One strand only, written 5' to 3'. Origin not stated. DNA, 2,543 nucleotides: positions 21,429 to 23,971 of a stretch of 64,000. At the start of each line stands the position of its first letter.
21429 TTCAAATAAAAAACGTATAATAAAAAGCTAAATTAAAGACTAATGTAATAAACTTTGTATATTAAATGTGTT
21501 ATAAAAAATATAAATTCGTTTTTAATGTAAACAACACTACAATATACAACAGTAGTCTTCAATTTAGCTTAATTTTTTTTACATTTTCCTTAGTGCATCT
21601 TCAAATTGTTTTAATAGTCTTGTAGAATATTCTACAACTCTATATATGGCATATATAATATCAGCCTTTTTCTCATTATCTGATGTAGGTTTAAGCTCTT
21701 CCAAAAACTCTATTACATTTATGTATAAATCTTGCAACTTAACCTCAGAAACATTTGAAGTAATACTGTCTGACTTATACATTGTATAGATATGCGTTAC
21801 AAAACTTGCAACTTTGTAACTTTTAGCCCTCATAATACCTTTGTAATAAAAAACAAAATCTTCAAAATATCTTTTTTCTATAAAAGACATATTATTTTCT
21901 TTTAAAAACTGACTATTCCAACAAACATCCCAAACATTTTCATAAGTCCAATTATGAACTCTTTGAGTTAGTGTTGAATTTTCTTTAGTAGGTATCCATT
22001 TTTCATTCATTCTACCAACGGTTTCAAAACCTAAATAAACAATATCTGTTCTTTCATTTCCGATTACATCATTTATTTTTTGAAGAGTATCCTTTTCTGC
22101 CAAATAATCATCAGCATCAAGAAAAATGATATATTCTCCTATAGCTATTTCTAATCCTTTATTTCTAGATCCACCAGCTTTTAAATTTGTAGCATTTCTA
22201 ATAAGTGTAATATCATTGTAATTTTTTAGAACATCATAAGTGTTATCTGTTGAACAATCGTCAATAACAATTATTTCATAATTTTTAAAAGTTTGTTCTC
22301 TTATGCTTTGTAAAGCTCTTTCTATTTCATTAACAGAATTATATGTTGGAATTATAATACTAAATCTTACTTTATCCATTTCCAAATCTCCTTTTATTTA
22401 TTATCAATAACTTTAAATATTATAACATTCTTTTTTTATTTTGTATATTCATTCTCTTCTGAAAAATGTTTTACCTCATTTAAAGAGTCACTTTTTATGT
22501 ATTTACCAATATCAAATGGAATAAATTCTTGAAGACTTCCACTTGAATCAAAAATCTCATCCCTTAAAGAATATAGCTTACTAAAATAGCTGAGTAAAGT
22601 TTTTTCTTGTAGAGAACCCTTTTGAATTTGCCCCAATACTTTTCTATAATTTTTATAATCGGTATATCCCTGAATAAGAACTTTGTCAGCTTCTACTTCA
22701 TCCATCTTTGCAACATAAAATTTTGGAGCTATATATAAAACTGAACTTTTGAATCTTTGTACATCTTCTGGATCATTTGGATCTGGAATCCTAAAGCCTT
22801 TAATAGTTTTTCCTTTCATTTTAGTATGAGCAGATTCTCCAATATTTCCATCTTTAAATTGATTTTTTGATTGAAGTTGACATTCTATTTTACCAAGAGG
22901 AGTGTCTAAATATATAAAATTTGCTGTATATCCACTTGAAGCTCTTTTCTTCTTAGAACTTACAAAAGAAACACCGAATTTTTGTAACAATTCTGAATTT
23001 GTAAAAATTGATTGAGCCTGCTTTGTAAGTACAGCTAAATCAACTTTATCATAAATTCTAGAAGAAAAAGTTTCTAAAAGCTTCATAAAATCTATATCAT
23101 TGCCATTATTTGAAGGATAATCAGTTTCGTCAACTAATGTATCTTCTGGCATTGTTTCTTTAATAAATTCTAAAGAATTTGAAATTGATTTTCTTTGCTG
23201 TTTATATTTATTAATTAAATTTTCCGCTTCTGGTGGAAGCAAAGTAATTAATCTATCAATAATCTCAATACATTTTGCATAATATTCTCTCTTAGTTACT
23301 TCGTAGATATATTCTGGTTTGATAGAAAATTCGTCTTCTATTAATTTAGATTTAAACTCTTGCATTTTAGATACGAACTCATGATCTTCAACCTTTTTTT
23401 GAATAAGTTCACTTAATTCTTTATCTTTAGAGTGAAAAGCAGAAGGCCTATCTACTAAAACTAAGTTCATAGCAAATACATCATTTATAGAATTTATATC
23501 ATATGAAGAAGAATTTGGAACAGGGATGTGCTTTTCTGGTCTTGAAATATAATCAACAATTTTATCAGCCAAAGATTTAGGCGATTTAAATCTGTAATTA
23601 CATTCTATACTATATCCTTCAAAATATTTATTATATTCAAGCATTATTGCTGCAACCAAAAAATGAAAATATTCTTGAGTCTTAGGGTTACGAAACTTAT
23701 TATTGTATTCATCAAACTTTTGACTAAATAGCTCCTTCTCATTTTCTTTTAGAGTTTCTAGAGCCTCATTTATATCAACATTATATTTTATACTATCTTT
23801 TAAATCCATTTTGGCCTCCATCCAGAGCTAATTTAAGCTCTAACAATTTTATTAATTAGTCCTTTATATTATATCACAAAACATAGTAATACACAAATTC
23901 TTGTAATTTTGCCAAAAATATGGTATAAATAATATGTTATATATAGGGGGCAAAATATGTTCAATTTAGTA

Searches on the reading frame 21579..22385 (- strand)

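Call 7: search_protein_families(library=pfam, proteins=[window:21579-22385:-], max_evalue=1)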
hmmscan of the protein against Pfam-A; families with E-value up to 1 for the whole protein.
window:21579-22385:- (268 aa): 4 families
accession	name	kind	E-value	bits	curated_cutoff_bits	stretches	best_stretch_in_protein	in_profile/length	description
PF00535.33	Glycos_transf_2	-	9e-37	127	23.3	1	9-155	1-153/168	Glycosyl transferase family 2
PF10111.15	Glyco_tranf_2_2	-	1.1e-13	51.8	27.3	1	9-109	1-107/276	Glycosyltransferase like family 2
PF13641.12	Glyco_tranf_2_3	-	1.8e-07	31.9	27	1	8-114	3-117/230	Glycosyltransferase like family 2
PF13704.12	Glyco_tranf_2_4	-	3.7e-07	31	27.5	1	16-99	2-88/98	Glycosyl transferase family 2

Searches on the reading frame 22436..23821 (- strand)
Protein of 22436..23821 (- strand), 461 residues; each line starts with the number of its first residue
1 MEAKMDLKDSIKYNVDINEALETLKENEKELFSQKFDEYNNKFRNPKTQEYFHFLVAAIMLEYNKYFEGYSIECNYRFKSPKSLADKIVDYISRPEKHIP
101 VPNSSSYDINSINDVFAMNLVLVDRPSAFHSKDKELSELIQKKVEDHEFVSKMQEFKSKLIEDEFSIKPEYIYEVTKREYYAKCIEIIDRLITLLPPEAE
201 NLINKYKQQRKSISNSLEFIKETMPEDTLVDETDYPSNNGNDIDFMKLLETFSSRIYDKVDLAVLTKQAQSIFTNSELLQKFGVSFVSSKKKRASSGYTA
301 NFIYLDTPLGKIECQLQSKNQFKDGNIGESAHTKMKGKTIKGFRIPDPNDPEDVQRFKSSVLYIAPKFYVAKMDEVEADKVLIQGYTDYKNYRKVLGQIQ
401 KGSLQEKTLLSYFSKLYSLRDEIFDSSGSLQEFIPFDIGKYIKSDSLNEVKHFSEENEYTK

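Call 7: search_protein_families(library=pfam, proteins=[window:22436-23821:-], max_evalue=1)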
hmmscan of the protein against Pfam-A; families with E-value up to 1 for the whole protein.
window:22436-23821:- (461 aa): 1 family
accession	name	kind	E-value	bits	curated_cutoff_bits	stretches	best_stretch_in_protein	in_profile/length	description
PF18198.7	AAA_lid_11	-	0.12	13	31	0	156-199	90-133/140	Dynein heavy chain AAA lid domain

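Call 46: search_protein_families(library=padloc, proteins=[window:22436-23821:-], max_evalue=0.1)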
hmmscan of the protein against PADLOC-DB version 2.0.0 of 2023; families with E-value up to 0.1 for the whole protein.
window:22436-23821:- (461 aa): 0 families
